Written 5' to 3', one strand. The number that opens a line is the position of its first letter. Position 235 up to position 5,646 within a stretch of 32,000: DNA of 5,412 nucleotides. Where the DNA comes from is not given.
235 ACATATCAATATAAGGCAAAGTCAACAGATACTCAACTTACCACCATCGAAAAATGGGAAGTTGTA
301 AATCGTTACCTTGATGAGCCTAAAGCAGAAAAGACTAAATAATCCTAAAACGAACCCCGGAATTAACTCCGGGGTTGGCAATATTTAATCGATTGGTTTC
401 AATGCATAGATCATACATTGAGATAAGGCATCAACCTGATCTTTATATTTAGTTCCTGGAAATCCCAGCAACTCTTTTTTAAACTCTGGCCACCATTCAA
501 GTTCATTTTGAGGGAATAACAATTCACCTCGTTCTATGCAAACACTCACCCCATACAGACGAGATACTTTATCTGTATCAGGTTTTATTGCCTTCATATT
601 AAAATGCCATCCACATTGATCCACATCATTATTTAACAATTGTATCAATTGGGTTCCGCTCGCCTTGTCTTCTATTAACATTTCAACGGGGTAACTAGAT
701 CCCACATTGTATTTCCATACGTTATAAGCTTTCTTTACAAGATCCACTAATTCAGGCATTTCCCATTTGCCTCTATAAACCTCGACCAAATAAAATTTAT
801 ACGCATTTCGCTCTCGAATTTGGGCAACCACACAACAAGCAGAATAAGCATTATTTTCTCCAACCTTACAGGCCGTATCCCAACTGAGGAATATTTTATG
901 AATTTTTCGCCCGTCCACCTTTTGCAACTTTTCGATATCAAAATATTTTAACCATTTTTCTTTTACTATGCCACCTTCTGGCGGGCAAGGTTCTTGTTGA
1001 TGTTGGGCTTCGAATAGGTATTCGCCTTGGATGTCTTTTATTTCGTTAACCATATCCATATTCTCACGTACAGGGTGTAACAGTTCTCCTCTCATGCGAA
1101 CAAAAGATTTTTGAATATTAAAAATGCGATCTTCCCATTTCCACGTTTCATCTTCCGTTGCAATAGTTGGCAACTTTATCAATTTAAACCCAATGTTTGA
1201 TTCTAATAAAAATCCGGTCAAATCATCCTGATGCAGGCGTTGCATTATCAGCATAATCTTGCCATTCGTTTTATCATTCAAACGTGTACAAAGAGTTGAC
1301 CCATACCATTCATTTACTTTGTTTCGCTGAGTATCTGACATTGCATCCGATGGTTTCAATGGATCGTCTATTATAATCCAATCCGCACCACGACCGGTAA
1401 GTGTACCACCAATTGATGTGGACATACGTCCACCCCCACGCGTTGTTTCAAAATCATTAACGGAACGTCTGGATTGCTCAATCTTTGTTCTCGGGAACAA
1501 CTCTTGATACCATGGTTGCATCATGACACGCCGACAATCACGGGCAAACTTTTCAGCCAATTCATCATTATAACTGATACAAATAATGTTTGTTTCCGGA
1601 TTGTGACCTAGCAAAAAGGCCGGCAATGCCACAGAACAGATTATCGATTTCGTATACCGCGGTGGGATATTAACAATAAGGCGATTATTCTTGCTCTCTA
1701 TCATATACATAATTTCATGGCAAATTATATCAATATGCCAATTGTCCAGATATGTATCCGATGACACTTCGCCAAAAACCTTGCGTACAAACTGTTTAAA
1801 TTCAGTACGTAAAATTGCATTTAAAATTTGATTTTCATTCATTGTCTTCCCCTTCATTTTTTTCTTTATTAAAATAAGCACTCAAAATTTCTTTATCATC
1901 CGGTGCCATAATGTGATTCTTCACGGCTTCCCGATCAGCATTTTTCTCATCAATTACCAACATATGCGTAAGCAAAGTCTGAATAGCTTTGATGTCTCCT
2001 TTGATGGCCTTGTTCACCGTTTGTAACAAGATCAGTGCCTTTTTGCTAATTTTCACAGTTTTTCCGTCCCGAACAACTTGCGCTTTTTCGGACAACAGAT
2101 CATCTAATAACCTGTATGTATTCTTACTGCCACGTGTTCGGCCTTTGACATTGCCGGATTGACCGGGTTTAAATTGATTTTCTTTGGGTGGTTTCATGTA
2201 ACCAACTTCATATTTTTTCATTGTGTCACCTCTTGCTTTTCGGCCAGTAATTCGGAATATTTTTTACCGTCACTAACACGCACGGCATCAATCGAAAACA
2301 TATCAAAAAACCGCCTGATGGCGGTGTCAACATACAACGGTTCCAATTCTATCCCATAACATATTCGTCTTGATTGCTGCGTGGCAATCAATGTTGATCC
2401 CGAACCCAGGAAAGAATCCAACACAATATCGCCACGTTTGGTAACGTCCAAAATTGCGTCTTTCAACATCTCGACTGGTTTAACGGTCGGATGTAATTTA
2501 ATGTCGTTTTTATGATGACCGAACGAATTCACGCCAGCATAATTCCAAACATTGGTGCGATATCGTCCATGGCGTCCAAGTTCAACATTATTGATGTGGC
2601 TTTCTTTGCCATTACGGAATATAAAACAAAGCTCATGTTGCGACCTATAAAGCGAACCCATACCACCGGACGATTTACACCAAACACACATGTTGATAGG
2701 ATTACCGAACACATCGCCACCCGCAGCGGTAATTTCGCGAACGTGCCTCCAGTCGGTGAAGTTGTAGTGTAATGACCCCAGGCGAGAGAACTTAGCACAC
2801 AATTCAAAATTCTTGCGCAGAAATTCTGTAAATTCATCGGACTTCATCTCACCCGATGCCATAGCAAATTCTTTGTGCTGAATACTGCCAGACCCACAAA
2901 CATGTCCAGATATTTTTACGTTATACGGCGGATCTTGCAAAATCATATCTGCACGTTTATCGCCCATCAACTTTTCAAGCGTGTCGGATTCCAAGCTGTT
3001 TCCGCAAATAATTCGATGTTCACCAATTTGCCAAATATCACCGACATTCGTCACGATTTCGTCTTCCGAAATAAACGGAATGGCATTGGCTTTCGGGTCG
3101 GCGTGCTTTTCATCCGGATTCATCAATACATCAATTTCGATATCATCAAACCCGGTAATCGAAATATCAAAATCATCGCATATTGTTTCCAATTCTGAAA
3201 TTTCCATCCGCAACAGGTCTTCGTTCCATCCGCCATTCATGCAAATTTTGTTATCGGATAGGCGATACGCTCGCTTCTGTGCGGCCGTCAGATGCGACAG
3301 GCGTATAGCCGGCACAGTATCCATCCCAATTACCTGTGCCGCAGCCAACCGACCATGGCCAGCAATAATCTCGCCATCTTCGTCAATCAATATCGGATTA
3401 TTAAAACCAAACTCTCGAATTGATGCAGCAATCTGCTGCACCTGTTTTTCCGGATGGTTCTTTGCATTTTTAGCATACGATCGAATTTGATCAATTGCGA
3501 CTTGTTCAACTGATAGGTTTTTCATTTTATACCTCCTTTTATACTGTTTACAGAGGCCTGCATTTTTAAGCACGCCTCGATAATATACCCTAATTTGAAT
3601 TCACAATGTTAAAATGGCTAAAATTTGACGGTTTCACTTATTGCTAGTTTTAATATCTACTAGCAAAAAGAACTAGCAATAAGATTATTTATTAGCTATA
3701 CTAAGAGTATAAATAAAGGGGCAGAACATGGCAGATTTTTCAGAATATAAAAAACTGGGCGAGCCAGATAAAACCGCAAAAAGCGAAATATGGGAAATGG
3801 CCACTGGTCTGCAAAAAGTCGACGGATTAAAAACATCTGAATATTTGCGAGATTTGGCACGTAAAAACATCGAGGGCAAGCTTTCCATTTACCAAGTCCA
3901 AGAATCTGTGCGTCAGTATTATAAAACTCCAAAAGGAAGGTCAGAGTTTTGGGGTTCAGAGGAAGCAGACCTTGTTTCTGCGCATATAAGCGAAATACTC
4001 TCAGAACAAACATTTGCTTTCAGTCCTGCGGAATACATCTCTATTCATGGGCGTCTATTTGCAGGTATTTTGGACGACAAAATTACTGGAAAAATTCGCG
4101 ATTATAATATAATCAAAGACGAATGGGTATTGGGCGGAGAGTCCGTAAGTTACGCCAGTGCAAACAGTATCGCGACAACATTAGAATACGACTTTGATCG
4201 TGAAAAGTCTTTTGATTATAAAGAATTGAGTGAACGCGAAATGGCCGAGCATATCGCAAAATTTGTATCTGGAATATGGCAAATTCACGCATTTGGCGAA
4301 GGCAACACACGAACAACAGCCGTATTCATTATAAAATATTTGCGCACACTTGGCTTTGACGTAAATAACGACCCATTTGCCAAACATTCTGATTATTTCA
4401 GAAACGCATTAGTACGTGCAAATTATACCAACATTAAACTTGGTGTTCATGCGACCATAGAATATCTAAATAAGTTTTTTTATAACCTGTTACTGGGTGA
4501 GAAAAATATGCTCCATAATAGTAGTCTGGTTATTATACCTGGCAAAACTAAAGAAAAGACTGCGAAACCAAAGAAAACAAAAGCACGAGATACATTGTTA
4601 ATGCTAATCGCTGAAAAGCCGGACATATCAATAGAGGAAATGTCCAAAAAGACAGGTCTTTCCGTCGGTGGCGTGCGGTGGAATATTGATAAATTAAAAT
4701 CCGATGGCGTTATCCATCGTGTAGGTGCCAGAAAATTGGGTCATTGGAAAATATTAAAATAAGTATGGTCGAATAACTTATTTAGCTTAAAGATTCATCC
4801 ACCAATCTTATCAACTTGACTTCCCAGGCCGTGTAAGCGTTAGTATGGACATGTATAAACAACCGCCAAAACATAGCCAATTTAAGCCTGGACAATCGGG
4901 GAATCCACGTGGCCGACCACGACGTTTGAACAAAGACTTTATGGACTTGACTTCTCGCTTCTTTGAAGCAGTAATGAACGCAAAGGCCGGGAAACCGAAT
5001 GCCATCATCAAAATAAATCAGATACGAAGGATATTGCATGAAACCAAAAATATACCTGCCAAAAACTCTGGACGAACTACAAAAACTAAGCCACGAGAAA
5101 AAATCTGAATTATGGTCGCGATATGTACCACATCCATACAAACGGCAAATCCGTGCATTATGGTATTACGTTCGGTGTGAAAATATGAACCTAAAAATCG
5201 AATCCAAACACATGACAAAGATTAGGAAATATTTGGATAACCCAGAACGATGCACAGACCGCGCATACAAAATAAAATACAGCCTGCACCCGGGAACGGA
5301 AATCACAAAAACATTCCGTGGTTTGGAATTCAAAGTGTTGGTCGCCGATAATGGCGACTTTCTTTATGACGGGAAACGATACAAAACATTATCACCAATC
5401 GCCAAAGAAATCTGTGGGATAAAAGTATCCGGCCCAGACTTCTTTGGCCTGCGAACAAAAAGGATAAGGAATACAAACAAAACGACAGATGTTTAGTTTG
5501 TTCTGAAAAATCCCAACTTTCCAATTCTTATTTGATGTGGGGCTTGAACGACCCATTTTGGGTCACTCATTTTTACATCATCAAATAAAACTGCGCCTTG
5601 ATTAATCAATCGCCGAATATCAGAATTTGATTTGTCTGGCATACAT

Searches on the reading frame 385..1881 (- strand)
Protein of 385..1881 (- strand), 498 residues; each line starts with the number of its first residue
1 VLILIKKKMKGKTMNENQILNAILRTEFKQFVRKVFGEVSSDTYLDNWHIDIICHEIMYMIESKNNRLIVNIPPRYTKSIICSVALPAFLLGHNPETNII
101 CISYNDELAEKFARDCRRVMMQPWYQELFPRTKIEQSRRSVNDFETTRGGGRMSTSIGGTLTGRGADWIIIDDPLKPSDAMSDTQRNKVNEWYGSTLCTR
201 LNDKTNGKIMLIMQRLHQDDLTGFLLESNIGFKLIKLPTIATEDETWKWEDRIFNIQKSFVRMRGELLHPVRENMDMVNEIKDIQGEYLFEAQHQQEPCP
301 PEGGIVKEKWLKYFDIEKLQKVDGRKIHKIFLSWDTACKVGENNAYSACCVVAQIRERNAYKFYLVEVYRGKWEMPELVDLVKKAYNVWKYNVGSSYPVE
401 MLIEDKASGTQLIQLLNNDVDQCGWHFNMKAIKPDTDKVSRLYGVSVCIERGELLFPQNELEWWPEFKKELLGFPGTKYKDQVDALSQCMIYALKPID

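Call 13: search_protein_families(library=pfam, proteins=[window:385-1881:-])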
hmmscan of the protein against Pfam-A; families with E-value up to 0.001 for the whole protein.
window:385-1881:- (498 aa): 1 family
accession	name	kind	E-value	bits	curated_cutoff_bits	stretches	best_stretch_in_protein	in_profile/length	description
PF17289.8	Terminase_6C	-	2e-11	44.5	22.6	1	333-490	2-152/155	Terminase RNaseH-like domain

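Call 29: find_encoding_contigs(protein=window:385-1881:-, flank=10000, max_places=4)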
Protein window:385-1881:- (498 aa): no gene with exactly this product is on record in the collection.

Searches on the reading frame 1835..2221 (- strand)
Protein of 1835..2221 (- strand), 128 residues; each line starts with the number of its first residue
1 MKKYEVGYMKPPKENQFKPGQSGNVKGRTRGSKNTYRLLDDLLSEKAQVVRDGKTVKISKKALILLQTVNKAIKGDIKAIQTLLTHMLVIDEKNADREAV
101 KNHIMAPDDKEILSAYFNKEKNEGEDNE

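Call 77: search_protein_families(library=pfam, proteins=[window:1835-2221:-], max_evalue=0.01)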
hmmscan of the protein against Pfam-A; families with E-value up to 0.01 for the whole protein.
window:1835-2221:- (128 aa): 1 family
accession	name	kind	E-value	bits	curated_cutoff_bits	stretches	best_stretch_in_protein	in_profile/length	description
PF18932.5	DUF5681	-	4.9e-19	69.1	27.5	1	13-85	1-70/77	Family of unknown function (DUF5681)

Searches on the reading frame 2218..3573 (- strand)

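Call 13: search_protein_families(library=pfam, proteins=[window:2218-3573:-])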
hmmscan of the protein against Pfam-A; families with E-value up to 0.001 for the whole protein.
window:2218-3573:- (451 aa): 2 families
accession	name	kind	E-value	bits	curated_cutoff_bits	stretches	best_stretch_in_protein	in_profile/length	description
PF01555.25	N6_N4_Mtase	-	3.2e-28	99.6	26.7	1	209-419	2-220/221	DNA methylase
PF02195.25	ParB_N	-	1.1e-06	29.1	26.3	1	22-90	3-76/95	ParB N-terminal domain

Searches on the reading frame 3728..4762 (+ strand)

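Call 13: search_protein_families(library=pfam, proteins=[window:3728-4762:+])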
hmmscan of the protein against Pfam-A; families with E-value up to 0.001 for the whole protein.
window:3728-4762:+ (344 aa): 3 families
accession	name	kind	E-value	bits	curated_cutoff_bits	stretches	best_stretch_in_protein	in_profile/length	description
PF02661.23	Fic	-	3.6e-11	44.2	24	1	98-205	2-93/93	Fic/DOC family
PF13412.12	HTH_24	-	2.6e-08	33.7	21.9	1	293-329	11-47/48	Winged helix-turn-helix DNA-binding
PF08279.18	HTH_11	-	2e-05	24.8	25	1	287-328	3-44/55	HTH domain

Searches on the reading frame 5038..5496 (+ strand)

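Call 77: search_protein_families(library=pfam, proteins=[window:5038-5496:+], max_evalue=0.01)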
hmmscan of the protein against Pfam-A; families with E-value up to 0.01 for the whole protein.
window:5038-5496:+ (152 aa): 1 family
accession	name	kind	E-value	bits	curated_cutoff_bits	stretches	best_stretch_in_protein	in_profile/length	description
PF11149.13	DUF2924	-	1.3e-18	68.1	31.2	1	11-139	4-135/135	Protein of unknown function (DUF2924)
